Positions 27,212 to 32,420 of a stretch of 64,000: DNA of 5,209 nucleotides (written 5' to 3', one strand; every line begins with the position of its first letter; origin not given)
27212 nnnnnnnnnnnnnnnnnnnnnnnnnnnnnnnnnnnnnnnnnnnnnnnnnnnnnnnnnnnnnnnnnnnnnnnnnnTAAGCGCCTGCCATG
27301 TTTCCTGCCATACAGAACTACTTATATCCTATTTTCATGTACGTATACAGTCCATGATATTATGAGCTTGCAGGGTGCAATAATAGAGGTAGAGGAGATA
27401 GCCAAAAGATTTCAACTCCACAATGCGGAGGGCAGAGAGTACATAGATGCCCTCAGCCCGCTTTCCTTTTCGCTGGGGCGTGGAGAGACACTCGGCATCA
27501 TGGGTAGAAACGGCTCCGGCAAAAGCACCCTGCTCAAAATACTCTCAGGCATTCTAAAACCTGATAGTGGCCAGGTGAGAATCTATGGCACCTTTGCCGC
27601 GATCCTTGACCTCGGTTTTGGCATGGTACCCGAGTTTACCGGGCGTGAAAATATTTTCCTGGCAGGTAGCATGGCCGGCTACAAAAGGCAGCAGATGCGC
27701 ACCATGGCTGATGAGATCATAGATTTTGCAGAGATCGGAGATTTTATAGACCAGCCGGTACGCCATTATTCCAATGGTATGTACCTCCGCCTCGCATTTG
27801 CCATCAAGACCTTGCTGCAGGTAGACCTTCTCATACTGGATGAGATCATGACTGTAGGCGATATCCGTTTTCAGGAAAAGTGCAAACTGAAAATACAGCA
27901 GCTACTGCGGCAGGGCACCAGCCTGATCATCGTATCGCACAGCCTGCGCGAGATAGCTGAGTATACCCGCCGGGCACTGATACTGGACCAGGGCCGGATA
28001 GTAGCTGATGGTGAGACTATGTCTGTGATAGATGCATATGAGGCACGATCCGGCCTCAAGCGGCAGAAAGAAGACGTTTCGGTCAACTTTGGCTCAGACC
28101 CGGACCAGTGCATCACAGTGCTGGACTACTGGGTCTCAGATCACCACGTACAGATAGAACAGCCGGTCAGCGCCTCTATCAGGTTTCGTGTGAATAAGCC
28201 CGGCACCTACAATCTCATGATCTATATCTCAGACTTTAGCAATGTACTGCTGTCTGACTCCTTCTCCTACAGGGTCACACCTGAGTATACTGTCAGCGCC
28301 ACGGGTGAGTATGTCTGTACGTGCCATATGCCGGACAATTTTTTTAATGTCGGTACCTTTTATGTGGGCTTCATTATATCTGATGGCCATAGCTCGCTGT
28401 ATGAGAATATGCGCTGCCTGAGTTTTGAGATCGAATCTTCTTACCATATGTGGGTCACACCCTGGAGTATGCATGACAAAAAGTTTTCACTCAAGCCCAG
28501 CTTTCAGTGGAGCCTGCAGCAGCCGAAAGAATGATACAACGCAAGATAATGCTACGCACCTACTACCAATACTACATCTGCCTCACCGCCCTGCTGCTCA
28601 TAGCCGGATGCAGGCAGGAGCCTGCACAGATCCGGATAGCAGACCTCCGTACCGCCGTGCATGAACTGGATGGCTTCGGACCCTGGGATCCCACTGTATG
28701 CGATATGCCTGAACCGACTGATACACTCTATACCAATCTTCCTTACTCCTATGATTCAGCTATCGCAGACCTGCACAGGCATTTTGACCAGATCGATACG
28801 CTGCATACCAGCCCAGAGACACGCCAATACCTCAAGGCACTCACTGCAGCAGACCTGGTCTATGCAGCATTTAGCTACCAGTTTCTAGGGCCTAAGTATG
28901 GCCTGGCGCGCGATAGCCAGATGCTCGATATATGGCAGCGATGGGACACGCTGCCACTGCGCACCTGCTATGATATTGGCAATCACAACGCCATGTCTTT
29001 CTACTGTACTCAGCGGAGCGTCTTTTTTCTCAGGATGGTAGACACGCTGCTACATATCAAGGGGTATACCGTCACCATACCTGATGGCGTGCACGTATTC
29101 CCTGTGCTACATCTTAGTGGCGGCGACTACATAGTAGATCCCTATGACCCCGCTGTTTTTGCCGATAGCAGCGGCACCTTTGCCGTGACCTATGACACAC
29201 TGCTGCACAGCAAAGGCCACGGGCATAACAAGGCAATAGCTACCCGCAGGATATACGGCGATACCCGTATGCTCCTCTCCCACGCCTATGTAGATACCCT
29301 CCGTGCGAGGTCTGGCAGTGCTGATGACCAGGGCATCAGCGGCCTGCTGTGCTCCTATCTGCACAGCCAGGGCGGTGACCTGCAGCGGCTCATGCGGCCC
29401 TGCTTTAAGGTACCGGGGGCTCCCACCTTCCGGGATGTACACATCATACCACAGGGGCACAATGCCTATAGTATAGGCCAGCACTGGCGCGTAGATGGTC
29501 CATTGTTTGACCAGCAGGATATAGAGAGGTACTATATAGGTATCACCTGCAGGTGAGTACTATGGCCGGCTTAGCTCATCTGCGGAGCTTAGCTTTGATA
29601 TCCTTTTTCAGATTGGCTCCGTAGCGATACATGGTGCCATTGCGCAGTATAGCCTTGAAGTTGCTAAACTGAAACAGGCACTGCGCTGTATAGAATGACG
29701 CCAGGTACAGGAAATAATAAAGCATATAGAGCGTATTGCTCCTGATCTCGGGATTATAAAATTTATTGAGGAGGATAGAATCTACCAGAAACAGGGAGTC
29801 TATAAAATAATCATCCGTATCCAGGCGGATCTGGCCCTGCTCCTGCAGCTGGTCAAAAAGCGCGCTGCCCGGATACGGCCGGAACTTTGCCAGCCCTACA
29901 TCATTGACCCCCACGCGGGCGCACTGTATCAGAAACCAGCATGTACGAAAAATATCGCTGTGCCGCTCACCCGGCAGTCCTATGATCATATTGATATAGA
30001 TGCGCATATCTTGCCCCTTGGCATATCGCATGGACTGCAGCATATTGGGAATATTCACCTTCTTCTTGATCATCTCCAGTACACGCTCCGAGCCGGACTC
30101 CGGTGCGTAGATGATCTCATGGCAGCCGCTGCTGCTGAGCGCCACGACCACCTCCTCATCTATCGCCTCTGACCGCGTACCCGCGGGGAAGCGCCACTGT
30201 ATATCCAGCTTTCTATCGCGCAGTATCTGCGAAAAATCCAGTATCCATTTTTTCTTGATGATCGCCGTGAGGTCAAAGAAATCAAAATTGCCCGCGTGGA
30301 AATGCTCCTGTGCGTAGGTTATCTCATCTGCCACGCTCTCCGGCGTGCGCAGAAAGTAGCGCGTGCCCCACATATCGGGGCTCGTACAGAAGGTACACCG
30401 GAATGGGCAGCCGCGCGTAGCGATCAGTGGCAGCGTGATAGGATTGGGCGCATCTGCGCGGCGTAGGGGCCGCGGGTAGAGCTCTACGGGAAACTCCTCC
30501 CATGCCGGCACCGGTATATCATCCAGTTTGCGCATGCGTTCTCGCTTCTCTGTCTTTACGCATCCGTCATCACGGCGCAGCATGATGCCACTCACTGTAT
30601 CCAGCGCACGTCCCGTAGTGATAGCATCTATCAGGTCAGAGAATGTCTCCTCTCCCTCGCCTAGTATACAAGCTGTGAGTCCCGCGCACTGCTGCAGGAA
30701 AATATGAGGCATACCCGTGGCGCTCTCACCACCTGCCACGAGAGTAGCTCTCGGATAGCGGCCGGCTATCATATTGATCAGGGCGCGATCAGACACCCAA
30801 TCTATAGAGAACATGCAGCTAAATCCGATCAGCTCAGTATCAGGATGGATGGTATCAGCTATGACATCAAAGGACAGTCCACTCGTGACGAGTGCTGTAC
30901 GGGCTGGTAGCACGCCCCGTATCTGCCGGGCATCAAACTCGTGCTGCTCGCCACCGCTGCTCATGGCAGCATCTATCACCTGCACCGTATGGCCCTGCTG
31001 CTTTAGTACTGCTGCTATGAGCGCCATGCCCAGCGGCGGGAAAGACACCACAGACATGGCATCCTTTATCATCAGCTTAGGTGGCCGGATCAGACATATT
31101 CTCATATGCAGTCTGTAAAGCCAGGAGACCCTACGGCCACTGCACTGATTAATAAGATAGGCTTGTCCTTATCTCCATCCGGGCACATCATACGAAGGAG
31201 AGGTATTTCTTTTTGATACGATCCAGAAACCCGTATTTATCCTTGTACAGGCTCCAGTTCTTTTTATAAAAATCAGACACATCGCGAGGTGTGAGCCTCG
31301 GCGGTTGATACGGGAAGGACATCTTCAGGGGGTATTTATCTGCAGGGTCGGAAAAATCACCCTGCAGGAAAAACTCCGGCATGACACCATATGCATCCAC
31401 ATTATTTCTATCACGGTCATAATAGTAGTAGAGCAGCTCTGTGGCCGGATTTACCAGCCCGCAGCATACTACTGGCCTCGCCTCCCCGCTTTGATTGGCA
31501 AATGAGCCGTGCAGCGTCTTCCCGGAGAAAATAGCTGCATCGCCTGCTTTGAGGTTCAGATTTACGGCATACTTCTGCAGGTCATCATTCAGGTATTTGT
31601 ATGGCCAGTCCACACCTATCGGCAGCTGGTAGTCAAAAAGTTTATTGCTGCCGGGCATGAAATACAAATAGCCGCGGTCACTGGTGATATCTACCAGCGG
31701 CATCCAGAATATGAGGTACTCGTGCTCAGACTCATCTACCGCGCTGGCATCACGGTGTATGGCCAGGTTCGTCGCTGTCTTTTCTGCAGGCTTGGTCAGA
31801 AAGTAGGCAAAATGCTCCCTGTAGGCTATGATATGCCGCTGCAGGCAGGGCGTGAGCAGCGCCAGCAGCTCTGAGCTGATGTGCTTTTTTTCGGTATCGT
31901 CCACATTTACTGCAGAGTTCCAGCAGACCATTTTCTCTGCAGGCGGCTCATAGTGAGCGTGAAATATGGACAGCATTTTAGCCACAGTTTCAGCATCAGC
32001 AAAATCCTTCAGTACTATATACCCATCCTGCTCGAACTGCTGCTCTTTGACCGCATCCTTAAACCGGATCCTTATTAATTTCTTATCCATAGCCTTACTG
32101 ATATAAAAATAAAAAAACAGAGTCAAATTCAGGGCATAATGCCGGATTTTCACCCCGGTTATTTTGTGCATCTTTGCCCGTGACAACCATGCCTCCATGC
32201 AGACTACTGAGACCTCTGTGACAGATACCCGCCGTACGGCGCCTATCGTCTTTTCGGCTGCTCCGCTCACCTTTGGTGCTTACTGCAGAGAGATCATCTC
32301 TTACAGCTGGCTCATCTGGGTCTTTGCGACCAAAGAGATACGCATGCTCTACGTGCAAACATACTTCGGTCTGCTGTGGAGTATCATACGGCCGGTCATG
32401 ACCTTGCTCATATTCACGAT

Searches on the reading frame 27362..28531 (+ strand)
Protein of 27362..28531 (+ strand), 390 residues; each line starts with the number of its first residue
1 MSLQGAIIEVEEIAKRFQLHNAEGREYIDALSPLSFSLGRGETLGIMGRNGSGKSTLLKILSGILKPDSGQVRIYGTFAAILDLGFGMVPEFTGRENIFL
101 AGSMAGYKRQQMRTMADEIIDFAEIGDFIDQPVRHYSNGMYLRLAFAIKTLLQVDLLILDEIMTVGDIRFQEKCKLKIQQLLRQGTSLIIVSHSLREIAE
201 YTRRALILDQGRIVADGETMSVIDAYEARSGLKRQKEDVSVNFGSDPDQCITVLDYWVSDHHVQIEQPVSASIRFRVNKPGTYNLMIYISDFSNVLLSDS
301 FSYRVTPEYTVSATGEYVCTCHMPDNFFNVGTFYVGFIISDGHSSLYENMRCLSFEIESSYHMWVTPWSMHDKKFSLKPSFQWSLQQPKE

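Call 35: search_protein_families(library=pfam, proteins=[window:27362-28531:+], max_evalue=0.0001)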
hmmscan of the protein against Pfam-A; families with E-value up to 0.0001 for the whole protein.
window:27362-28531:+ (390 aa): 1 family
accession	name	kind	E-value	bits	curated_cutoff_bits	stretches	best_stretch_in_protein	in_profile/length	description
PF00005.33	ABC_tran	-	1.2e-21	78.2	25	1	31-162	1-135/137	ABC transporter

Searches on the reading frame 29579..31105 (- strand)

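Call 35: search_protein_families(library=pfam, proteins=[window:29579-31105:-], max_evalue=0.0001)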
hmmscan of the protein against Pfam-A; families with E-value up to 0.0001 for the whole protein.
window:29579-31105:- (509 aa): 2 families
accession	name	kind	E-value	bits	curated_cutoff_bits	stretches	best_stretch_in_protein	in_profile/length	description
PF04055.27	Radical_SAM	-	3e-15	57.2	29.5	1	228-386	2-160/166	Radical SAM superfamily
PF02310.24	B12-binding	-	2.3e-14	53.7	32.1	1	22-158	12-120/121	B12 binding domain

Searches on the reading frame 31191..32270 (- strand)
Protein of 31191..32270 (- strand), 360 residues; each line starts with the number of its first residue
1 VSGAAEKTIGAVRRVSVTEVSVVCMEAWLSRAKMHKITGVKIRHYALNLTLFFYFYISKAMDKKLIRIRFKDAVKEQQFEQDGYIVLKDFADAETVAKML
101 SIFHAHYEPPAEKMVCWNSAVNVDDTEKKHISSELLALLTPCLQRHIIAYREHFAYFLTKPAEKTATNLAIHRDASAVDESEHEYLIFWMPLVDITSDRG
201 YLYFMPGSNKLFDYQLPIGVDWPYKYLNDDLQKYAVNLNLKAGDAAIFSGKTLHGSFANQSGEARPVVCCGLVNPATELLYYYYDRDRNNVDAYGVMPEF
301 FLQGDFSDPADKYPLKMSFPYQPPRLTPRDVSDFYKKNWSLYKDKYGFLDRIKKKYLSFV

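Call 35: search_protein_families(library=pfam, proteins=[window:31191-32270:-], max_evalue=0.0001)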
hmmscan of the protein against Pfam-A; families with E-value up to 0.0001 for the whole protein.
window:31191-32270:- (360 aa): 1 family
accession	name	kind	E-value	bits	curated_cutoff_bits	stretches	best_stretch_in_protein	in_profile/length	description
PF05721.19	PhyH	-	7.4e-23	82.4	22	1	79-266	1-212/213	Phytanoyl-CoA dioxygenase (PhyH)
